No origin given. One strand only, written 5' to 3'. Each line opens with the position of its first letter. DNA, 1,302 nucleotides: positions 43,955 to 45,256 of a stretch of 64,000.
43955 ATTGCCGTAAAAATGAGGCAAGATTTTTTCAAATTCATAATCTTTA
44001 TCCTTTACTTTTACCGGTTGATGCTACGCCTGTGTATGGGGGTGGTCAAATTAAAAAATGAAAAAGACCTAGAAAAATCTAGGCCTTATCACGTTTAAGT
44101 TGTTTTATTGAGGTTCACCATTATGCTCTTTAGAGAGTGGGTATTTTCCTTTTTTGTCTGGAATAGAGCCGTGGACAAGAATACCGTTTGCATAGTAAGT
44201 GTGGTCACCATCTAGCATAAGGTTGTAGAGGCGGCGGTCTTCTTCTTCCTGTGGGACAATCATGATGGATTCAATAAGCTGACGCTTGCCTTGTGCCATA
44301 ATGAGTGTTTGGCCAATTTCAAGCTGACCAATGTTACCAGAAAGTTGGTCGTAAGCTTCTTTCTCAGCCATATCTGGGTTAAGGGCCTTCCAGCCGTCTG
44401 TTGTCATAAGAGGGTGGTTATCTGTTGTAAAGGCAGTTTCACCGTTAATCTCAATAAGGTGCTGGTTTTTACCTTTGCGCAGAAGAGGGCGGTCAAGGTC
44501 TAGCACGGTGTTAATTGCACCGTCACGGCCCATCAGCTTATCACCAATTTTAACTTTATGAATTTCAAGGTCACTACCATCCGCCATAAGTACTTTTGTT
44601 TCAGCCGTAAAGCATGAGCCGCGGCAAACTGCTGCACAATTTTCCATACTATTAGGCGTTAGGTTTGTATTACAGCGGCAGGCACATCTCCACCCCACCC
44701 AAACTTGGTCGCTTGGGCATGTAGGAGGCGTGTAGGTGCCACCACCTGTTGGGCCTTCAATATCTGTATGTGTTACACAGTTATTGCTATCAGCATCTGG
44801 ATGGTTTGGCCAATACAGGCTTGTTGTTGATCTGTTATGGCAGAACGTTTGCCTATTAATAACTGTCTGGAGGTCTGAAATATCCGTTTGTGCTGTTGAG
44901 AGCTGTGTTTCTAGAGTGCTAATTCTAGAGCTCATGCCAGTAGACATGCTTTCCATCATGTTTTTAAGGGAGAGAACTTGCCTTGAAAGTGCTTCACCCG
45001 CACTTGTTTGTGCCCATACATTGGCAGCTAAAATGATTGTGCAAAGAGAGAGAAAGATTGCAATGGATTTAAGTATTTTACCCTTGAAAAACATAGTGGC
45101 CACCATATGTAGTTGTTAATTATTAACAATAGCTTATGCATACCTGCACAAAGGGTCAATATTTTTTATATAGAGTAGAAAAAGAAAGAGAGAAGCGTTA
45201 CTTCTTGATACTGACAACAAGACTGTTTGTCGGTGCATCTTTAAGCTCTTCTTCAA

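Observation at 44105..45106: Family member H ends in a Hint (Hedgehog/intein-like, BIL-type) autoprocessing domain lacking the terminal Asn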

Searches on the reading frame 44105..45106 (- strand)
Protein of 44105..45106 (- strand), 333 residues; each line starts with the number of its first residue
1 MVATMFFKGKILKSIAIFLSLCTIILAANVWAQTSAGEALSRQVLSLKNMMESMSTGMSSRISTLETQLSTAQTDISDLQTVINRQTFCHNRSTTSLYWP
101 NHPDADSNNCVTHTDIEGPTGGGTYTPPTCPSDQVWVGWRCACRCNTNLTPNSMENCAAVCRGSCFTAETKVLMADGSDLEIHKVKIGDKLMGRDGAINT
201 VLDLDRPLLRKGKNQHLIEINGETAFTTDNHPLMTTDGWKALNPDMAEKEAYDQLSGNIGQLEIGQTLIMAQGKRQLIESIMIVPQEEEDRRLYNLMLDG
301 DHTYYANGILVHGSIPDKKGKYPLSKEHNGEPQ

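Call 3: search_protein_families(library=pfam, proteins=[window:44105-45106:-], max_evalue=1)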
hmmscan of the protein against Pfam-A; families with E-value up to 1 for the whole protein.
window:44105-45106:- (333 aa): 8 families
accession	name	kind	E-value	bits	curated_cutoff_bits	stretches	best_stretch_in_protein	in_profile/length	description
PF05203.21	Hom_end_hint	-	4.2e-13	50.2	32.1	1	165-206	1-42/228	Hom_end-associated Hint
PF07591.16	PT-HINT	-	1.2e-05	26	27.7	1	260-312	79-135/137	Pretoxin HINT domain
PF01079.26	Hint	-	0.00011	22.3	29.7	1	155-240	3-93/213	Hint module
PF14623.11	Vint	-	0.00015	22.1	27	1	164-241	1-72/166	Hint-domain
PF13403.11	Hint_2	-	0.0084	16.9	28.4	1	165-204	2-40/147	Hint domain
PF14890.11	Intein_splicing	-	0.015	15.5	35.8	1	213-312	46-154/155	Intein splicing domain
PF04102.17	SlyX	-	0.021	15.9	30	1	58-87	1-30/67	SlyX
PF01920.25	Prefoldin_2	-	0.12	12.8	27.6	1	43-85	59-101/106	Prefoldin subunit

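Call 4: search_protein_families(library=ncbifam, proteins=[window:44105-45106:-], max_evalue=1)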
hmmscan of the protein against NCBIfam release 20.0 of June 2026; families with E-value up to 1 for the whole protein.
window:44105-45106:- (333 aa): 5 families
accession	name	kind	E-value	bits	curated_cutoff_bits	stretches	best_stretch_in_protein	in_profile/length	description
NF038136.1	rSAM_Rv_intein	exception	1e-07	31.2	700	1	150-268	62-183/574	intein-containing Rv2578c family radical SAM protein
TIGR01443.1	intein_Cterm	domain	4.4e-05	23.6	15.6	1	294-312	3-22/24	intein C-terminal splicing region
NF005852.0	PRK07773.1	equivalog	0.0017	16.7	780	1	164-243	397-482/886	replicative DNA helicase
TIGR02976.1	phageshock_pspB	equivalog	0.021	15.1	51.7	1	15-72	13-68/75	envelope stress response membrane protein PspB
TIGR01445.1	intein_Nterm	domain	0.11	13.5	24.5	1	165-235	1-83/83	intein N-terminal splicing region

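Call 7: find_homologous_proteins(query=window:44105-45106:-)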
Query window:44105-45106:- (333 aa): 13 proteins with E <= 0.001 among 1141 candidates.
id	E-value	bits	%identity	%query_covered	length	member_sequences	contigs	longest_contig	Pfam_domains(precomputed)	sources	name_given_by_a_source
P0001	2.3e-224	762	100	99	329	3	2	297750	PF07591.16,PF05203.22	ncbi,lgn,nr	ncbi:MAG: Hint domain-containing protein [Pseudomonadota bacterium]|nr:Hint domain-containing protei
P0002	1.2e-195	667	86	99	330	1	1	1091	PF07591.16,PF05203.22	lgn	-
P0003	1.1e-186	638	83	98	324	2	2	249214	PF07591.16,PF05203.22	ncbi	-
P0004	7.5e-99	349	48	96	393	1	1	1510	PF07591.16,PF14623.12,PF05203.22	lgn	-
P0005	4.9e-98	347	49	97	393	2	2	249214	PF07591.16,PF05203.22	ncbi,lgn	-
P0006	5.9e-98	346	46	96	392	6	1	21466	PF07591.16,PF14623.12,PF05203.22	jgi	jgi:hypothetical protein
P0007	7.6e-64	234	62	51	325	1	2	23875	PF05203.22,PF01079.26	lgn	-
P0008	6.1e-55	205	44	45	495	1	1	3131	PF07591.16,PF14623.12,PF05203.22,PF01079.26,PF08517.18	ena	-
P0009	5.9e-51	192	45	45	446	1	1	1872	PF14623.12,PF05203.22,PF01079.26,PF08517.18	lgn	-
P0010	3.0e-30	124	46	47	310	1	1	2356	PF05203.22,PF01079.26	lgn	-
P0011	1.6e-26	111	47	45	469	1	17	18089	PF14623.12,PF05203.22,PF08517.18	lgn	-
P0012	2.8e-26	111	47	48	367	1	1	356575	PF14623.12,PF05203.22,PF08517.18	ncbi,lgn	-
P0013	1.1e-25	109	44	44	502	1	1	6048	PF14623.12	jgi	jgi:hypothetical protein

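Call 8: search_solved_structures(query=window:44105-45106:-, max_evalue=1, show_alignments=3)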
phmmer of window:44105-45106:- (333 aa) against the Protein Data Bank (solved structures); distinct sequences matched with E-value up to 1: 23.
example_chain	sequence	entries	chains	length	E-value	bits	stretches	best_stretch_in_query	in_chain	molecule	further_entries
9cop_A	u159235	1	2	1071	0.00017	24.2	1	153-206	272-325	V-type proton ATPase catalytic subunit A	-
1gpp_A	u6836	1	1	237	0.00022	23.9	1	164-206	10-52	ENDONUCLEASE PI-SCEI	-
1mi8_A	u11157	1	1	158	0.00068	22.3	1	221-315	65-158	DnaB intein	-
1jva_A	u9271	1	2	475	0.0016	21.1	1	155-206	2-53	VMA1-DERIVED HOMING ENDONUCLEASE X10SSS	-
1dfa_A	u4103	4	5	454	0.0029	20.2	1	165-206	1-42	PI-SCEI ENDONUCLEASE | ENDONUCLEASE PI-SCEI | PI-SCEI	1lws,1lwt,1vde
2lwy_A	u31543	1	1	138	0.0036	19.9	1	165-312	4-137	BACTERIAL INTEIN-LIKE DOMAIN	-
6mwy_A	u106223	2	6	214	0.0066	19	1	162-205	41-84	Pre-mRNA-processing-splicing factor 8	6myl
1ef0_A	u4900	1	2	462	0.0099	18.5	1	165-206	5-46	PI-SCEI ENDONUCLEASE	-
6frh_A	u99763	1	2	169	0.021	17.4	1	222-318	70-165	Replicative DNA helicase,Replicative DNA helicase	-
6frg_A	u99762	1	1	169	0.021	17.4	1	222-318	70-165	Replicative DNA helicase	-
1um2_A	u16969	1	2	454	0.021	17.4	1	166-206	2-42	ENDONUCLEASE PI-SCEI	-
6tmm_AAA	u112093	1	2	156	0.021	17.4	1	161-313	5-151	NAD(P)(+)--arginine ADP-ribosyltransferase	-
6tmm_BBB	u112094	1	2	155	0.021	17.4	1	161-313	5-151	NAD(P)(+)--arginine ADP-ribosyltransferase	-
6qaz_A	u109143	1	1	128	0.021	17.4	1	273-312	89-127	cyanophage-like gp41-1 intein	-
6y75_A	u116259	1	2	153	0.025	17.1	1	162-313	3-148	NAD(P)(+)--arginine ADP-ribosyltransferase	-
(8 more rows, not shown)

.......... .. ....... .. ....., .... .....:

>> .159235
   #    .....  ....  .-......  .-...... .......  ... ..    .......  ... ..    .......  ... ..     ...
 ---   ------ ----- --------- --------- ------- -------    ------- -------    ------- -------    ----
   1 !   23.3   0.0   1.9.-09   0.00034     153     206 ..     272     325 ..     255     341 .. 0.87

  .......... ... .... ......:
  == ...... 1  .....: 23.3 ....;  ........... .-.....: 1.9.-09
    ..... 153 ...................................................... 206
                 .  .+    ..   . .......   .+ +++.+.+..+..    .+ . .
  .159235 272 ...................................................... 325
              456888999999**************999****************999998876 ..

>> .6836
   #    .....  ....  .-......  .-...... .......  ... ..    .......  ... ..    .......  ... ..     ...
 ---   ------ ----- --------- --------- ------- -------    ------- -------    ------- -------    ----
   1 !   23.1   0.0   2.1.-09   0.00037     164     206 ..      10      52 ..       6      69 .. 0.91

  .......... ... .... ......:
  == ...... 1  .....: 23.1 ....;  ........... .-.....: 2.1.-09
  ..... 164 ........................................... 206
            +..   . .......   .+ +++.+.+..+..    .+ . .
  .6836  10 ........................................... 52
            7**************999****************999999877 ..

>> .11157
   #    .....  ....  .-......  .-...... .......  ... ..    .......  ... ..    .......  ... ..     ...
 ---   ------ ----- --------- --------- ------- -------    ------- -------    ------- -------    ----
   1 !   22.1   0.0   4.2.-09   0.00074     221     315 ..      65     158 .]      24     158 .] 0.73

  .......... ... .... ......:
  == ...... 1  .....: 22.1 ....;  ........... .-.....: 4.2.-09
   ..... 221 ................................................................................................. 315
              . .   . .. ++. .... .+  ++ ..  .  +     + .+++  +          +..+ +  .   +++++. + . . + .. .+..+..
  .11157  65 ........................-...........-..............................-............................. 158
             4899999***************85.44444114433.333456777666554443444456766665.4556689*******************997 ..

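Call 12: find_encoding_contigs(protein=P0001, flank=10000, max_places=3)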
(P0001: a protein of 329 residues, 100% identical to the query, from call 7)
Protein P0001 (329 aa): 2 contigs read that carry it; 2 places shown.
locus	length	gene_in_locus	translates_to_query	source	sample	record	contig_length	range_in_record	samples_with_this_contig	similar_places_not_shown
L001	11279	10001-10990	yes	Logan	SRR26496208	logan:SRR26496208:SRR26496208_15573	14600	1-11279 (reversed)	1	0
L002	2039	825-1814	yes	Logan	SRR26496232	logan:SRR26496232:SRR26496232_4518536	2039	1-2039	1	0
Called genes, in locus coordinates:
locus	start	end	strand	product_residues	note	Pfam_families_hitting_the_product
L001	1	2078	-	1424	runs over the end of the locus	PF05860:TPS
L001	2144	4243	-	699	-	PF07244:POTRA (weak), PF08479:POTRA_2, PF03865:ShlB, PF01103:Omp85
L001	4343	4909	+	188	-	-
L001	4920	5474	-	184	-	-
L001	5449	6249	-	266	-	PF13489:Methyltransf_23, PF13847:Methyltransf_31 (weak), PF08241:Methyltransf_11, PF08242:Methyltransf_12, PF13649:Methyltransf_25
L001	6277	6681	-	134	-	PF03840:SecG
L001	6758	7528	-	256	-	PF00121:TIM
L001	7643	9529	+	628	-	PF13623:SurA_N_2, PF13624:SurA_N_3, PF09312:SurA_N (weak), PF13145:Rotamase_2, PF13616:Rotamase_3, PF00639:Rotamase, PF13145:Rotamase_2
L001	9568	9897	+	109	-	-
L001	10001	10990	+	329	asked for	PF05203:Hom_end_hint, PF07591:PT-HINT (faint)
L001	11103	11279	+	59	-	?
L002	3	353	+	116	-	?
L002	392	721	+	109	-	-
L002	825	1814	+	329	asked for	PF05203:Hom_end_hint, PF07591:PT-HINT (faint)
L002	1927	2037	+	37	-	?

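Call 20: find_encoding_contigs(protein=P0005, flank=10000, max_places=2)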
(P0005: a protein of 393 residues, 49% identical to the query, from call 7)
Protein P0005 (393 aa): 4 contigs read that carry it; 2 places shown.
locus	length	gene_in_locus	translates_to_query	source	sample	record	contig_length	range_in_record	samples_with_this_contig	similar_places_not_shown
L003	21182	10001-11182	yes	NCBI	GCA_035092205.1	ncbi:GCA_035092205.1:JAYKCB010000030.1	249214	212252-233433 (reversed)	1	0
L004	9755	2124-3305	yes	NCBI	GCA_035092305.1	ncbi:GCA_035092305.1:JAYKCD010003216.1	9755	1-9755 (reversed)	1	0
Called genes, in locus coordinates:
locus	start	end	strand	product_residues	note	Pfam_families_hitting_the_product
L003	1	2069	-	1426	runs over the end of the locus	PF05860:TPS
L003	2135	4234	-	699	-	PF07244:POTRA (weak), PF08479:POTRA_2, PF03865:ShlB, PF01103:Omp85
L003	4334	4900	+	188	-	-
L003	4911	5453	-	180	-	-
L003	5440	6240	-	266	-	PF13489:Methyltransf_23, PF08241:Methyltransf_11, PF08242:Methyltransf_12, PF13649:Methyltransf_25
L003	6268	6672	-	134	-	PF03840:SecG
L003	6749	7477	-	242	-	PF00121:TIM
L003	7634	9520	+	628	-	PF13623:SurA_N_2, PF13624:SurA_N_3, PF09312:SurA_N (weak), PF13145:Rotamase_2, PF13616:Rotamase_3, PF00639:Rotamase, PF13145:Rotamase_2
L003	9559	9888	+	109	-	-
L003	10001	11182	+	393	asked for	PF05203:Hom_end_hint, PF07591:PT-HINT (faint)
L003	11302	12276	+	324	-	PF05203:Hom_end_hint, PF07591:PT-HINT (faint)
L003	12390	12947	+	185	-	-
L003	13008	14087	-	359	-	-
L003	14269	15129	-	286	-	-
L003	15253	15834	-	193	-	-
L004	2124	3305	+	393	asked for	PF05203:Hom_end_hint, PF07591:PT-HINT (faint)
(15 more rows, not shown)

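Call 21: find_encoding_contigs(protein=P0003, flank=10000, max_places=2)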
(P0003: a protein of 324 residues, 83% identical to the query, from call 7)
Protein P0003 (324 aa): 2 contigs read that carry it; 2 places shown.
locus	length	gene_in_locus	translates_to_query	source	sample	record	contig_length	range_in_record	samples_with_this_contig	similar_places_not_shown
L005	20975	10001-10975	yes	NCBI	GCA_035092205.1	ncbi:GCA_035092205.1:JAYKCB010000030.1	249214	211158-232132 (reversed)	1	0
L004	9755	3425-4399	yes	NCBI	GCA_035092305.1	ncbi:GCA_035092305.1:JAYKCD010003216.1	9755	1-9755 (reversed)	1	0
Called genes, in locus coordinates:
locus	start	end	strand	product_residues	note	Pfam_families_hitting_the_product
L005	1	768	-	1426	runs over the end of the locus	PF05860:TPS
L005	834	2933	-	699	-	PF07244:POTRA (weak), PF08479:POTRA_2, PF03865:ShlB, PF01103:Omp85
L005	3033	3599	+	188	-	-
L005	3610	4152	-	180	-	-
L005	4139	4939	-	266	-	PF13489:Methyltransf_23, PF08241:Methyltransf_11, PF08242:Methyltransf_12, PF13649:Methyltransf_25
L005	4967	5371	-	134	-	PF03840:SecG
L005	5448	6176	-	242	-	PF00121:TIM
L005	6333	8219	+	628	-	PF13623:SurA_N_2, PF13624:SurA_N_3, PF09312:SurA_N (weak), PF13145:Rotamase_2, PF13616:Rotamase_3, PF00639:Rotamase, PF13145:Rotamase_2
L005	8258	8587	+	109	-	-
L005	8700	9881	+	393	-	PF05203:Hom_end_hint, PF07591:PT-HINT (faint)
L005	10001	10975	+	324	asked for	PF05203:Hom_end_hint, PF07591:PT-HINT (faint)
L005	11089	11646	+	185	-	-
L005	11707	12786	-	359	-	-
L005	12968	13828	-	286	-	-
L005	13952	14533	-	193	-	-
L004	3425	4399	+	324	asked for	PF05203:Hom_end_hint, PF07591:PT-HINT (faint)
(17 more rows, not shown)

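Call 22: predict_structure(alignment_id=A1)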
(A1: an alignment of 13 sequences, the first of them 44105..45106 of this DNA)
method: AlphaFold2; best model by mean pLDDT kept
length: 333 residues; sequences in the alignment: 13
mean_pLDDT: 66.1   pTM: 0.50
mean pLDDT of the five models: 66.1, 63.9, 61.9, 61.5, 58.6
residues with pLDDT >= 90: 73; 70-90: 73; 50-70: 96; < 50: 91
segments of 3 or more residues with pLDDT < 50: 1-9, 27-37, 71-73, 113-161, 325-333
pLDDT, mean of each block of 10 residues (from residue 1): 43 55 49 44 58 60 58 49 55 58 61 45 40 41 35 35 75 96 90 90 78 83 91 93 82 73 93 91 84 84 93 67 46 35
secondary structure, 60 per line:
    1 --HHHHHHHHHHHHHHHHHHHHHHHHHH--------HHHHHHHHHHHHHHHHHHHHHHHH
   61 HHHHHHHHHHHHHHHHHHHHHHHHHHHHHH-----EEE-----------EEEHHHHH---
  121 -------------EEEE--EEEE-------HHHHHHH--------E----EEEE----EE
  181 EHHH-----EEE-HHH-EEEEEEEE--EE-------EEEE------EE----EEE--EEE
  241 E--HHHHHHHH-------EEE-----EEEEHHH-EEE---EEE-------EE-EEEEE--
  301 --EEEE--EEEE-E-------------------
elements in order: H3-28 H37-90 E96-98 E110-112 H113-117 E134-137 E140-143 H151-157 E171-174 E179-181 E190-192 E198-205 E217-220 E233-235 E238-241 H244-251 E259-261 E267-270 E275-277 E281-283 E294-298 E303-306 E309-312

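Call 24: search_protein_representatives(protein=window:44105-45106:-)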
Query: 333 residues. Proteins with E-value up to 0.001 (for the whole library): 3474; up to 1e-10: 1274; up to 1e-30: 77. The best 150 are listed.
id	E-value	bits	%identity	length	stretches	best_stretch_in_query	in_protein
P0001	7.2e-225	761.6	100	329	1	5-333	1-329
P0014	9.1e-156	534.6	46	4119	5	163-313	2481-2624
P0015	1.6e-112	392.5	41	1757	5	163-313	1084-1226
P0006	1.9e-98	346.2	54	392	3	143-333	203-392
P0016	6.0e-95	334.7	37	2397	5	157-313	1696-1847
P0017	9.5e-95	334.0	38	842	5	162-313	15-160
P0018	1.4e-70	254.6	36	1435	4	163-313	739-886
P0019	2.0e-61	224.5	55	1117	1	136-332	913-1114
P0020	8.0e-61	222.6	61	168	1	172-332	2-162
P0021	4.0e-60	220.3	53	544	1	130-333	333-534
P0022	2.2e-58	214.5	43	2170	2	162-316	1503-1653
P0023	6.7e-58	212.9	46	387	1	104-332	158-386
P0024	2.3e-56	207.9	42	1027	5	163-313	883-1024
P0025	1.5e-51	192.0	40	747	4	157-315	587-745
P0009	1.9e-51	191.8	42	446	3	163-313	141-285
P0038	7.3e-46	173.4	44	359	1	94-328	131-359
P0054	8.3e-39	150.2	39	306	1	130-329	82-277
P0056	1.3e-38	149.5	40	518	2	117-332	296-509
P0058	5.3e-38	147.6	48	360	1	161-333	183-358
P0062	1.4e-36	142.9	46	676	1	162-319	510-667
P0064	5.6e-36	140.9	44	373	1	148-330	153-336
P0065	9.6e-36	140.1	38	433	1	107-329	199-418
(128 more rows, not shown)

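Call 28: search_protein_families(library=pfam, proteins=[P0019, P0021, P0023, P0038, P0054, P0056, P0058, P0062, P0064, P0065], max_evalue=0.01)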
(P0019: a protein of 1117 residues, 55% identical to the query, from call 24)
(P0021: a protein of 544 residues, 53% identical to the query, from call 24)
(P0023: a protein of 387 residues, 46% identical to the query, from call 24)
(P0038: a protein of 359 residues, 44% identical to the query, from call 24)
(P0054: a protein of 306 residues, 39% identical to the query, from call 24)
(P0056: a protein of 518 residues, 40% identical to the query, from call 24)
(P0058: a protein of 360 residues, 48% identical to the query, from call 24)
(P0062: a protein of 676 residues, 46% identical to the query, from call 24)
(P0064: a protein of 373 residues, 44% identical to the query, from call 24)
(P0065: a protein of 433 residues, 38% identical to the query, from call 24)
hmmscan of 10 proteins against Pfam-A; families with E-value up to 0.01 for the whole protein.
P0019 (1117 aa): 4 families
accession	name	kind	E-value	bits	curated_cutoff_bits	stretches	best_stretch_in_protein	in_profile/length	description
PF14623.11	Vint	-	1e-05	25.8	27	1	946-1022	1-71/166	Hint-domain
PF13403.11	Hint_2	-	0.0007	20.4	28.4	1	947-987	2-41/147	Hint domain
PF05203.21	Hom_end_hint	-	0.0053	17.2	32.1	1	947-985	1-39/228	Hom_end-associated Hint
PF01079.26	Hint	-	0.0068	16.5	29.7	0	946-993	12-59/213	Hint module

P0021 (544 aa): 3 families
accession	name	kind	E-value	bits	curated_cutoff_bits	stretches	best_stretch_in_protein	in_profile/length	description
PF05203.21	Hom_end_hint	-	1.1e-06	29.2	32.1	1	366-407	1-42/228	Hom_end-associated Hint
PF01079.26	Hint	-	0.00044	20.3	29.7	1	358-402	5-49/213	Hint module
PF14623.11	Vint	-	0.0014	18.9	27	1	365-441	1-71/166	Hint-domain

P0023 (387 aa): 7 families
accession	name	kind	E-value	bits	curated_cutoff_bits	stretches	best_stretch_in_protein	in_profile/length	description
PF05203.21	Hom_end_hint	-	2.7e-10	41.1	32.1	1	219-259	1-41/228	Hom_end-associated Hint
PF01079.26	Hint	-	6.7e-08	32.8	29.7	1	214-296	8-95/213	Hint module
PF14623.11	Vint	-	6.4e-07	29.7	27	1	218-294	1-71/166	Hint-domain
PF07591.16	PT-HINT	-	1.4e-05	25.8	27.7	1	225-361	1-123/137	Pretoxin HINT domain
PF06594.17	HCBP_related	-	0.0001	22.6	21.4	1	111-136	14-41/42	Haemolysin-type calcium binding protein related domain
PF13403.11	Hint_2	-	0.00074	20.4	28.4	0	219-265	2-47/147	Hint domain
PF14890.11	Intein_splicing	-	0.002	18.4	35.8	1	250-366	30-154/155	Intein splicing domain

P0038 (359 aa): 4 families
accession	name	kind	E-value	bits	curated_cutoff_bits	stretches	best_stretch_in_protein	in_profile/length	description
PF14623.11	Vint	-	8.9e-08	32.5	27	1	196-280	1-78/166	Hint-domain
PF05203.21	Hom_end_hint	-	1.2e-06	29.2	32.1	1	197-229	1-33/228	Hom_end-associated Hint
PF01079.26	Hint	-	0.00075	19.6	29.7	1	192-233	8-49/213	Hint module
PF07591.16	PT-HINT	-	0.0011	19.7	27.7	1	211-338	8-123/137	Pretoxin HINT domain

P0054 (306 aa): 7 families
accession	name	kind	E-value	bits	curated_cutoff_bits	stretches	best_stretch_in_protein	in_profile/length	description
PF05203.21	Hom_end_hint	-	3.6e-10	40.7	32.1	1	114-154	1-41/228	Hom_end-associated Hint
PF13403.11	Hint_2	-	6.7e-07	30.2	28.4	0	114-154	2-41/147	Hint domain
PF01079.26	Hint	-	3.1e-06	27.4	29.7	1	108-152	7-50/213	Hint module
PF14890.11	Intein_splicing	-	4.6e-05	23.7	35.8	1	195-260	99-154/155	Intein splicing domain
PF14623.11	Vint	-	5.4e-05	23.5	27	1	113-190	1-72/166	Hint-domain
PF07591.16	PT-HINT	-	9.9e-05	23.1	27.7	1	207-259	77-134/137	Pretoxin HINT domain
PF08517.17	AXH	-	0.0072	17.3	33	0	115-148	1-34/116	Ataxin-1 and HBP1 module (AXH)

P0056 (518 aa): 4 families
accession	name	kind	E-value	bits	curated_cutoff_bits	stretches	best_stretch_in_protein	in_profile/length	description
PF05203.21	Hom_end_hint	-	1.6e-12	48.4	32.1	1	341-383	1-43/228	Hom_end-associated Hint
PF14623.11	Vint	-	0.00033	21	27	1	340-427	1-78/166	Hint-domain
PF01079.26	Hint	-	0.00046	20.3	29.7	1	339-376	11-48/213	Hint module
PF13403.11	Hint_2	-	0.0031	18.3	28.4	0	341-389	2-49/147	Hint domain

P0058 (360 aa): 4 families
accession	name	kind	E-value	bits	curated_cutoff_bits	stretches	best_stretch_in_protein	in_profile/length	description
PF05203.21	Hom_end_hint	-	1e-11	45.7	32.1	1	189-231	1-43/228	Hom_end-associated Hint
PF14623.11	Vint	-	0.00065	20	27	1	188-266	1-71/166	Hint-domain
PF13403.11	Hint_2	-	0.00095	20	28.4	0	189-240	2-52/147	Hint domain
PF01079.26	Hint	-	0.0012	18.9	29.7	1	188-278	12-100/213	Hint module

P0062 (676 aa): 4 families
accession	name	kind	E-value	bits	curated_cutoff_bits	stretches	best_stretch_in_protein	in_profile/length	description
PF05203.21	Hom_end_hint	-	8.9e-07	29.6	32.1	1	513-555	1-43/228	Hom_end-associated Hint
PF14623.11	Vint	-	1.3e-05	25.5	27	1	512-589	1-71/166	Hint-domain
PF07591.16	PT-HINT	-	3.6e-05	24.5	27.7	1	523-657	5-125/137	Pretoxin HINT domain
PF01079.26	Hint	-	0.0022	18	29.7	1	509-550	9-49/213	Hint module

P0064 (373 aa): 4 families
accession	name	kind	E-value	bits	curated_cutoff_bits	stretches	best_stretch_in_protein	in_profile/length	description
PF05203.21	Hom_end_hint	-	1.1e-09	39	32.1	1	170-211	1-43/228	Hom_end-associated Hint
PF14623.11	Vint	-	2.8e-07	30.9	27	1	170-244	2-71/166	Hint-domain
PF01079.26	Hint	-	1.1e-05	25.6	29.7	1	164-200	7-43/213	Hint module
PF07591.16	PT-HINT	-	0.0015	19.2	27.7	1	184-311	8-123/137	Pretoxin HINT domain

P0065 (433 aa): 3 families
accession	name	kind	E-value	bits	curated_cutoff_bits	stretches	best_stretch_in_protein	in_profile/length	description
PF07591.16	PT-HINT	-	9.5e-06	26.3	27.7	1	352-398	79-125/137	Pretoxin HINT domain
PF05203.21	Hom_end_hint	-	0.00032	21.2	32.1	1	257-298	1-42/228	Hom_end-associated Hint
PF14623.11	Vint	-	0.00065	20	27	1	256-333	1-72/166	Hint-domain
